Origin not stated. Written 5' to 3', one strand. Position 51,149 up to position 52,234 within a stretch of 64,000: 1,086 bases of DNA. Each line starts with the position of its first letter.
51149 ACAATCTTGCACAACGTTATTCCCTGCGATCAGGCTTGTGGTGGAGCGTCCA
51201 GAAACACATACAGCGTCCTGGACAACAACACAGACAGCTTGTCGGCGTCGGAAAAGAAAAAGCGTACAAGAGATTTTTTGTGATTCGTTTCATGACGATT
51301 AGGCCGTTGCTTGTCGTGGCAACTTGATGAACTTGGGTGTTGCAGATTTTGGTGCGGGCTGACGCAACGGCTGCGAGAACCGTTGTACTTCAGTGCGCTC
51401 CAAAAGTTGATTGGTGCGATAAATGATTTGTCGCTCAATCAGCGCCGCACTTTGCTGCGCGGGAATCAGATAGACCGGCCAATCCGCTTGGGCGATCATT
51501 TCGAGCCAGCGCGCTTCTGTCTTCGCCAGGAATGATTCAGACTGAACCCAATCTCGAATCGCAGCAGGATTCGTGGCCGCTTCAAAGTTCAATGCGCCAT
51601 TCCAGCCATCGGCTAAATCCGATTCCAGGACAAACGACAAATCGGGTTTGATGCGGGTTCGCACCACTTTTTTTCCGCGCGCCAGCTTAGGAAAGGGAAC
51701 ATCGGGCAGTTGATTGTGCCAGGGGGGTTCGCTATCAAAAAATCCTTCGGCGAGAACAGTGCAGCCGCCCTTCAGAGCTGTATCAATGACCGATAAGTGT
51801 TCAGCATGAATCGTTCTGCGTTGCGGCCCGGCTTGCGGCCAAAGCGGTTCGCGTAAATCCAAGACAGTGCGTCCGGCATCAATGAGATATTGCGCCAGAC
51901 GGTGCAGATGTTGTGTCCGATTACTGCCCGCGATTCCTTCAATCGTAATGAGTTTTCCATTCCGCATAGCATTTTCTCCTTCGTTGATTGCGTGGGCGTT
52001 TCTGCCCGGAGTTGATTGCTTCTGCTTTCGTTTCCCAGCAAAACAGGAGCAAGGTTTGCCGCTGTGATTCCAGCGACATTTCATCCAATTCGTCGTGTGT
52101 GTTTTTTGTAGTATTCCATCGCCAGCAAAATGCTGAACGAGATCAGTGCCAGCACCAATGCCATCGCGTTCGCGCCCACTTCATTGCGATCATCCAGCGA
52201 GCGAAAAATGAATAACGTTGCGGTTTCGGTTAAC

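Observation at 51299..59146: Encapsulin embedded in an 8-gene co-directional sulfur-acquisition block lacking cysA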

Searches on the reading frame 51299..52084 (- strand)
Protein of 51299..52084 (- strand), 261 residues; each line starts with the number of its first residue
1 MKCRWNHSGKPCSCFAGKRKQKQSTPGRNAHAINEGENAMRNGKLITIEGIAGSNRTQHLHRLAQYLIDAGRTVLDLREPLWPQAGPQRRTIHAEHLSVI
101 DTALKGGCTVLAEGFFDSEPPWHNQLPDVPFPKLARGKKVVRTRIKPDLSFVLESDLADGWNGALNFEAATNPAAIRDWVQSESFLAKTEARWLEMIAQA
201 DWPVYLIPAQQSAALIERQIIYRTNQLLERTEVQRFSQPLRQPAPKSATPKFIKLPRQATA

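Call 3: search_protein_families(library=pfam, proteins=[window:51299-52084:-], max_evalue=0.01)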
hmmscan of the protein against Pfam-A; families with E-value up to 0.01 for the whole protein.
window:51299-52084:- (261 aa): 0 families

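Call 4: search_protein_families(library=ncbifam, proteins=[window:51299-52084:-], max_evalue=0.01)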
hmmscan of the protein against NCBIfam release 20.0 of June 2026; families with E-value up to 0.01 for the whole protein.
window:51299-52084:- (261 aa): 1 family
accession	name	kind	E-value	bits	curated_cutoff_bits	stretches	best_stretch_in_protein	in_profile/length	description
TIGR00041.1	DTMP_kinase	equivalog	1.1e-05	25.2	83.25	1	40-85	1-46/196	dTMP kinase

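Call 9: find_encoding_contigs(protein=window:51299-52084:-, flank=10000, max_places=10)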
Protein window:51299-52084:- (261 aa): no gene with exactly this product is on record in the collection.

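Call 15: find_homologous_proteins(query=window:51299-52084:-, max_evalue=0.001)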
Query window:51299-52084:- (261 aa): 7 proteins with E <= 0.001 among 495 candidates.
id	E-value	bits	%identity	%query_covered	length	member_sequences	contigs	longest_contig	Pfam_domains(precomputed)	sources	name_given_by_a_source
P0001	2.4e-134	465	93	85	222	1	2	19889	-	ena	-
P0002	4.3e-134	464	93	85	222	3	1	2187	-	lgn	-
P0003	9.6e-125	433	86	85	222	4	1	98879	-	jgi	-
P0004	3.0e-84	300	61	88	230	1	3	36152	-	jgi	jgi:thymidylate kinase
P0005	3.0e-67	245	59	84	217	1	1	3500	-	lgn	-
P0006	2.3e-66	242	55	85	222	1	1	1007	-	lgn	-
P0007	4.2e-52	195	46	85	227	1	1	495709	PF02223.24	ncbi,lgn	-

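Call 16: find_encoding_contigs(protein=P0007, flank=10000, max_places=3)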
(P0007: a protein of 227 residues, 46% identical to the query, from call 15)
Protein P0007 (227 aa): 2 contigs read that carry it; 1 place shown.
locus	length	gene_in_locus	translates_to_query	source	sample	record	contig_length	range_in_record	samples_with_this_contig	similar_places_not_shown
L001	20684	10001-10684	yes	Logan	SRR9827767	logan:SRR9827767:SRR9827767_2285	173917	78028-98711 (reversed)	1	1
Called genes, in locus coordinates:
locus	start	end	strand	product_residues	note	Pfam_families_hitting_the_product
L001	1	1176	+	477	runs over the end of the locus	-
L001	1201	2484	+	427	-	PF00578:AhpC-TSA, PF08534:Redoxin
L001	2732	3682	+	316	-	PF19307:SrpI-like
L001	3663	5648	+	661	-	PF00155:Aminotran_1_2, PF00266:Aminotran_5, PF01041:DegT_DnrJ_EryC1 (faint), PF01212:Beta_elim_lyase (weak)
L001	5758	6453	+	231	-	PF08883:DOPA_dioxygen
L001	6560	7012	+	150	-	PF02082:Rrf2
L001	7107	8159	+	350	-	PF13531:SBP_bac_11, PF01547:SBP_bac_1, PF13416:SBP_bac_8 (weak)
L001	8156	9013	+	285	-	PF00528:BPD_transp_1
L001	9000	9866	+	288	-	PF00528:BPD_transp_1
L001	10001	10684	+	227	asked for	PF02223:Thymidylate_kin (faint)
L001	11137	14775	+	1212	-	PF13620:CarboxypepD_reg, PF13715:CarbopepD_reg_2 (faint), PF17210:SdrD_B (weak), PF22904:NOMO1-like_2nd, PF25183:OMP_b-brl_4, PF00593:TonB_dep_Rec_b-barrel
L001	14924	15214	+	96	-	-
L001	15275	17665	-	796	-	PF07676:PD40 (faint), PF00930:DPPIV_N (weak), PF26549:Tricorn_N (weak), PF00930:DPPIV_N, PF26549:Tricorn_N (weak), PF02129:Peptidase_S15, PF20434:BD-FAE (weak), PF00326:Peptidase_S9, +1 more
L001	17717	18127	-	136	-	PF01042:Ribonuc_L-PSP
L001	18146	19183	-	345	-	PF00586:AIRS, PF02769:AIRS_C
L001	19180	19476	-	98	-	PF11213:DUF3006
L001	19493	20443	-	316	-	PF00753:Lactamase_B, PF23023:Anti-Pycsar_Apyc1 (weak), PF12706:Lactamase_B_2 (weak)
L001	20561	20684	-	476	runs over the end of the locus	PF13522:GATase_6, PF13537:GATase_7, PF00156:Pribosyltran (weak)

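Call 17: find_encoding_contigs(protein=P0004, flank=10000, max_places=3)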
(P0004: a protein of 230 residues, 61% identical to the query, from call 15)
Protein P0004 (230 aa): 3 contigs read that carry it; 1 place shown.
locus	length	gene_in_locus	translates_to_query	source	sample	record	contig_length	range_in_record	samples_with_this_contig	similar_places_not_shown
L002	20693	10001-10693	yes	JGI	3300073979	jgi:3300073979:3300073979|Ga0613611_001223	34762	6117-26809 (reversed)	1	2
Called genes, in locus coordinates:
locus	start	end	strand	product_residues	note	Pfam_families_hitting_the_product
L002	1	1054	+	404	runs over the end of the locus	PF00005:ABC_tran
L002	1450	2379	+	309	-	PF07920:DUF1684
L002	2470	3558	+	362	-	PF13384:HTH_23, PF06056:Terminase_5 (faint), PF13518:HTH_28, PF13551:HTH_29, PF13565:HTH_32, PF13592:HTH_33, PF13358:DDE_3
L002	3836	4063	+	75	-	-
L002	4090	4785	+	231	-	PF08883:DOPA_dioxygen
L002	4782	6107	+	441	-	PF02417:Chromate_transp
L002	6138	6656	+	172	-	PF02082:Rrf2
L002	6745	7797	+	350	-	PF13531:SBP_bac_11, PF01547:SBP_bac_1, PF13416:SBP_bac_8 (weak)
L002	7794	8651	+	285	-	PF00528:BPD_transp_1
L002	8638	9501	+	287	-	PF00528:BPD_transp_1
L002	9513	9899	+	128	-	-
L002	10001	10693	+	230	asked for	-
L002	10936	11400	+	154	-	-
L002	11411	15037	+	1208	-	PF13620:CarboxypepD_reg, PF13715:CarbopepD_reg_2 (weak), PF17210:SdrD_B (weak), PF17802:SpaA (weak), PF22904:NOMO1-like_2nd (weak), PF25183:OMP_b-brl_4, PF00593:TonB_dep_Rec_b-barrel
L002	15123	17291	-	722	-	PF00593:TonB_dep_Rec_b-barrel, PF25183:OMP_b-brl_4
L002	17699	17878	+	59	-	-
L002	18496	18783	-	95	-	-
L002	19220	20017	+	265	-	PF02371:Transposase_20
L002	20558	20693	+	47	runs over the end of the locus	-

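Call 18: find_encoding_contigs(protein=P0003, flank=10000, max_places=3)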
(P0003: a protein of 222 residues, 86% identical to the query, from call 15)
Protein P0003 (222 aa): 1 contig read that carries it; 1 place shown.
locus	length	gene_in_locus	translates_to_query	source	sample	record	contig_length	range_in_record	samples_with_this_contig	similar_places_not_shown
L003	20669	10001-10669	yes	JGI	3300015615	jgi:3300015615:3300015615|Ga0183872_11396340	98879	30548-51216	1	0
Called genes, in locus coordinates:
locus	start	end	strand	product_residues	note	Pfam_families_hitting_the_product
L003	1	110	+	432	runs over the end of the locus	PF00578:AhpC-TSA, PF08534:Redoxin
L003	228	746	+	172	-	PF11412:DsbD_N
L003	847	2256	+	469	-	-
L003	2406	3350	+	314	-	PF19307:SrpI-like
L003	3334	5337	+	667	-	PF00155:Aminotran_1_2, PF00266:Aminotran_5, PF01041:DegT_DnrJ_EryC1 (weak), PF01212:Beta_elim_lyase (weak)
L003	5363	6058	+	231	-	PF08883:DOPA_dioxygen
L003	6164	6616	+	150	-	PF02082:Rrf2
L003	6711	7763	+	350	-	PF13531:SBP_bac_11, PF01547:SBP_bac_1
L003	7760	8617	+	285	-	PF00528:BPD_transp_1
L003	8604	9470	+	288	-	PF00528:BPD_transp_1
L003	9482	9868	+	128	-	-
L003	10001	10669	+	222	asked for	-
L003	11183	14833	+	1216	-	PF13620:CarboxypepD_reg, PF13715:CarbopepD_reg_2 (weak), PF17210:SdrD_B (weak), PF17802:SpaA (faint), PF25183:OMP_b-brl_4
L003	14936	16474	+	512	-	PF18906:Phage_tube_2 (faint), PF13372:Alginate_exp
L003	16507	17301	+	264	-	PF01925:TauE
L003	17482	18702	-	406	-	PF01011:PQQ (faint), PF13570:Beta-prop_ACSF4, PF13360:PQQ_2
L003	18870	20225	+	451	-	PF01011:PQQ (faint), PF13360:PQQ_2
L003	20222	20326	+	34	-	-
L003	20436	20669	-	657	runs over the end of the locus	PF00326:Peptidase_S9 (weak)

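Call 40: search_protein_families(library=ncbifam, proteins=[L002:2-1054:+], max_evalue=0.00001)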
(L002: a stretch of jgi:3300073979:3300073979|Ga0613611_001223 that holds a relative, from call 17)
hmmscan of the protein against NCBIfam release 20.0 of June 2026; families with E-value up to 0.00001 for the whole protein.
L002:2-1054:+ (350 aa): 171 families (the best 25 are shown)
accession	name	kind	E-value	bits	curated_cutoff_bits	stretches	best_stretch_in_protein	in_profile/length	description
TIGR03265.1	PhnT2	equivalog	7.6e-87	291.8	457.7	1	1-272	45-311/353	putative 2-aminoethylphosphonate ABC transporter ATP-binding protein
TIGR01187.1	potA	subfamily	2.2e-77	260.3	355.6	1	1-273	11-286/325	polyamine ABC transporter ATP-binding protein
TIGR00968.1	3a0106s01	subfamily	1.1e-72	244.5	342.75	1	1-197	41-237/237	sulfate ABC transporter ATP-binding protein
NF006987.0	PRK09452.1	equivalog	5e-71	239.4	482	1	1-266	58-326/378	spermidine/putrescine ABC transporter ATP-binding protein PotA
NF008105.0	PRK10851.1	equivalog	3.1e-67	226.8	502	1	1-277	43-316/362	sulfate/thiosulfate ABC transporter ATP-binding protein CysA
NF008653.0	PRK11650.1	subfamily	2.2e-66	224.3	432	1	1-240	45-288/357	sn-glycerol-3-phosphate ABC transporter ATP-binding protein UgpC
NF043075.1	MMSYN1_0197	equivalog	2.2e-66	224.1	550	1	1-240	43-281/341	spermidine/putrescine ABC transporter ATP-binding protein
NF008513.0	PRK11432.1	equivalog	1e-65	222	496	1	1-243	47-289/351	ferric ABC transporter ATP-binding protein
NF040840.2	tungstate_WtpC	equivalog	7e-65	219.6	440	1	2-264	42-302/347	tungstate ABC transporter ATP-binding protein WtpC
TIGR03258.1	PhnT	equivalog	4.5e-62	210.2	499.15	1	1-198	49-247/359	2-aminoethylphosphonate ABC transport system ATP-binding subunit PhnT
NF040933.2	ABC_arch_GlcV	equivalog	5.7e-61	206.4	450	1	1-272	47-322/357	glucose ABC transporter ATP-binding protein GlcV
NF008621.0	PRK11607.1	equivalog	2e-58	198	613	1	1-265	60-328/377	putrescine ABC transporter ATP-binding subunit PotG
NF008233.0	PRK11000.1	equivalog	3.9e-56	190.5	568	1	1-195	44-238/369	maltose/maltodextrin ABC transporter ATP-binding protein MalK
TIGR01186.1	proV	subfamily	2.7e-55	188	326.6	1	1-229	34-266/363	betaine/proline/choline family ABC transporter ATP-binding protein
TIGR03415.1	ABC_choXWV_ATP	equivalog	1.7e-47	162.2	483.75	1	32-197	106-271/382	choline ABC transporter ATP-binding protein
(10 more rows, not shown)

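Call 53: search_solved_structures(query=A1, max_evalue=1, show_alignments=2)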
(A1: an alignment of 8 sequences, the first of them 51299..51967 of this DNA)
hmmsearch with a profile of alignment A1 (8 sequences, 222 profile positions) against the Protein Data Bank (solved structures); distinct sequences matched with E-value up to 1: 26.
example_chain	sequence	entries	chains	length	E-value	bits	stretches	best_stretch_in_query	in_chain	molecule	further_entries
3v9p_A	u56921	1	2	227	1.3e-08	37.8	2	1-53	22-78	Thymidylate kinase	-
3hjn_A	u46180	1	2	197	1.4e-08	37.6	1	6-127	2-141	Thymidylate kinase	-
3ld9_A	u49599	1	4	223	2.8e-07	33.4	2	6-42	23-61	Thymidylate kinase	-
5x98_B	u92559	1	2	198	4.7e-07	32.7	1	4-117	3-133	Thymidylate kinase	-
5x8k_A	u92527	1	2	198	4.7e-07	32.7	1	4-117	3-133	Thymidylate kinase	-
5x7j_A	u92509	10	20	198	4.8e-07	32.7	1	4-117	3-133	Thymidylate kinase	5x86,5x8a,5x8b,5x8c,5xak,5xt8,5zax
5xal_A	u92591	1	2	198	6.3e-07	32.3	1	4-117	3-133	Thymidylate kinase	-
5x99_A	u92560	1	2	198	8.8e-07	31.8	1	4-117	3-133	Thymidylate kinase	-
5x8v_B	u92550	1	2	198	1.5e-06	31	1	4-116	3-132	Thymidylate kinase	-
5x8j_A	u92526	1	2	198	1.6e-06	30.9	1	4-117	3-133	Thymidylate kinase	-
5x8d_B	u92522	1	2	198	2.6e-06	30.3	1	4-116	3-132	Thymidylate kinase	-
4e5u_A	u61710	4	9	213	2.6e-05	27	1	55-126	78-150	Thymidylate kinase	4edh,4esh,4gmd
3uwo_A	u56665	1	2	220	2.9e-05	26.8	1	55-126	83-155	Thymidylate kinase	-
3uxm_A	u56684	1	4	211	3.2e-05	26.7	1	55-126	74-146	Thymidylate kinase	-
3uwk_A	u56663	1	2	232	3.6e-05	26.5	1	55-126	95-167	Thymidylate kinase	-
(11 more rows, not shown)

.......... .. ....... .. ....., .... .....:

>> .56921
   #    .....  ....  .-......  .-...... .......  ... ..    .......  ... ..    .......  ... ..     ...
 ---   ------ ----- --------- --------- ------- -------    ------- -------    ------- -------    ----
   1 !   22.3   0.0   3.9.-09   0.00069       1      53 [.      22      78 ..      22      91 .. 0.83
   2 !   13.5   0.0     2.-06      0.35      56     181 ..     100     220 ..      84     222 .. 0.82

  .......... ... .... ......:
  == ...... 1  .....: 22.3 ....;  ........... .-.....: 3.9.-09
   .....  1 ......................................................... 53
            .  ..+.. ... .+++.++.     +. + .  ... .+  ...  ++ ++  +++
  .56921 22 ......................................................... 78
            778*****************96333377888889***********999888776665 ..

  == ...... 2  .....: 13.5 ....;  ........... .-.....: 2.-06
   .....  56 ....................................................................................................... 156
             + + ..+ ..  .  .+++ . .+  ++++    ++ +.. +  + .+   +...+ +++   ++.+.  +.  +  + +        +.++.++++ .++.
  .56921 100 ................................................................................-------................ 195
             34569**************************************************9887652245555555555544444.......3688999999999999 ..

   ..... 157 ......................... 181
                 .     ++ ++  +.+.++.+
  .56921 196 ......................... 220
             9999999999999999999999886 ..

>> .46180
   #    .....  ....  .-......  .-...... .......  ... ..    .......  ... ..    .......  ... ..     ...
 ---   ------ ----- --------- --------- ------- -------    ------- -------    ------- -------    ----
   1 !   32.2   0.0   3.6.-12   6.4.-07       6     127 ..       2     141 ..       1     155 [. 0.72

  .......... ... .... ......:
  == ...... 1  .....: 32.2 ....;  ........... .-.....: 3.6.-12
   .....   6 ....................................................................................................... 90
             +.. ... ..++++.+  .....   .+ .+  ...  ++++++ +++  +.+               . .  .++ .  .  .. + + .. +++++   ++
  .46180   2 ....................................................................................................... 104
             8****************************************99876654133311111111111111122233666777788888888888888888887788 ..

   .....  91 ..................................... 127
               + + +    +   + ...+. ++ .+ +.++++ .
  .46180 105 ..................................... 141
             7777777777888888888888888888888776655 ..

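Call 62: find_encoding_contigs(protein=P0001, flank=10000, max_places=3)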
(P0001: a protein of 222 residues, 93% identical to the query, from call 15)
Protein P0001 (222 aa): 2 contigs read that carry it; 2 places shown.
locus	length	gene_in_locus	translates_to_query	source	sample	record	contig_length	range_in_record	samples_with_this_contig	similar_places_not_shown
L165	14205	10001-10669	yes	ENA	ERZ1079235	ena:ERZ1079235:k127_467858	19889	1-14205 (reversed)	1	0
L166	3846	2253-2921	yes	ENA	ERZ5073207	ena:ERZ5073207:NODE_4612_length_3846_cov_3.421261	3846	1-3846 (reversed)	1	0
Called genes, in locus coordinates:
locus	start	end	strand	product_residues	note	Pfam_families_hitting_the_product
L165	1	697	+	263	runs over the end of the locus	PF08379:Bact_transglu_N (weak), PF01841:Transglut_core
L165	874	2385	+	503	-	PF00128:Alpha-amylase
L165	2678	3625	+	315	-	PF19307:SrpI-like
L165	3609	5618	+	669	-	PF00155:Aminotran_1_2, PF00266:Aminotran_5, PF01041:DegT_DnrJ_EryC1 (weak), PF01212:Beta_elim_lyase (weak)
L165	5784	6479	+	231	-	PF08883:DOPA_dioxygen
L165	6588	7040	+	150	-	PF02082:Rrf2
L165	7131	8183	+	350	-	PF01547:SBP_bac_1, PF13531:SBP_bac_11, PF13416:SBP_bac_8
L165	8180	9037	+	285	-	PF00528:BPD_transp_1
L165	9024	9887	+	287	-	PF00528:BPD_transp_1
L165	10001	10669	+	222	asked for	-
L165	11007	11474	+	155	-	-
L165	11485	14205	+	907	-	?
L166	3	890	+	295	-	?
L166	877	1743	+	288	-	PF00528:BPD_transp_1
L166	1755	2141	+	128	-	-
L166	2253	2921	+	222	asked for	-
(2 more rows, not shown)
